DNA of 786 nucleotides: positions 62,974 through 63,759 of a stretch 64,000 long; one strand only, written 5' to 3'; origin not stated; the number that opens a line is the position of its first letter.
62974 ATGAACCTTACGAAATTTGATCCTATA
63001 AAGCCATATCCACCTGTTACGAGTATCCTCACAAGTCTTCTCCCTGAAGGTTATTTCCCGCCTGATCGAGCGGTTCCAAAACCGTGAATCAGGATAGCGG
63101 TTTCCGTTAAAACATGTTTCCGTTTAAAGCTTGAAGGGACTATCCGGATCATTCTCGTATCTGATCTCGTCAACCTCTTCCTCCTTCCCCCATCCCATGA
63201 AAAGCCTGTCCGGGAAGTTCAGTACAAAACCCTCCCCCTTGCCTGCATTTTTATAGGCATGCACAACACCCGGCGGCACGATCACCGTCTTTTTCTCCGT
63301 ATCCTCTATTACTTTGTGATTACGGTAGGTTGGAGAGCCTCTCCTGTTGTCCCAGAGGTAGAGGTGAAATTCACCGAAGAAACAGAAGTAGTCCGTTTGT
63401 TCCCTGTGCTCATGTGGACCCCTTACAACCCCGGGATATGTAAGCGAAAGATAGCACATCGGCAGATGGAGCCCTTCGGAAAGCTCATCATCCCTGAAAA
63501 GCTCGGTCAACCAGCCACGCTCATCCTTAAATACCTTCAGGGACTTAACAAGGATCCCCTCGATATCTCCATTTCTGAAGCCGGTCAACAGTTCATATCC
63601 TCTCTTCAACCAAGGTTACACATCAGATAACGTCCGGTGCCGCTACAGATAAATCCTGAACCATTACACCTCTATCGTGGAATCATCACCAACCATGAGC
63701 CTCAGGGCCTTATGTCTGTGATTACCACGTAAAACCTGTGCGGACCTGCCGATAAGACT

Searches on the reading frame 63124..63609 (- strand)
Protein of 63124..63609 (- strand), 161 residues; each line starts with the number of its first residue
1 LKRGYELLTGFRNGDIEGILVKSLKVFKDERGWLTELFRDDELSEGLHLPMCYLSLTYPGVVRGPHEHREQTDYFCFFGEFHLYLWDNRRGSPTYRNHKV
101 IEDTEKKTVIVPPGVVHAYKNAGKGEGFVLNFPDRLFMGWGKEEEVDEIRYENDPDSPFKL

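Call 77: search_protein_families(library=pfam, proteins=[window:63124-63609:-], max_evalue=0.00001)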
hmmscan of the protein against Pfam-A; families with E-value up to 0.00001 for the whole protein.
window:63124-63609:- (161 aa): 2 families
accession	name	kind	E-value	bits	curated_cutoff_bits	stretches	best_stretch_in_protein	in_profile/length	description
PF00908.23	dTDP_sugar_isom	-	9.4e-14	51.9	27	1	15-120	3-117/168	dTDP-4-dehydrorhamnose 3,5-epimerase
PF14667.12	Polysacc_synt_C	-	5.5e-06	26.9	28.7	1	28-137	2-103/111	Polysaccharide biosynthesis C-terminal domain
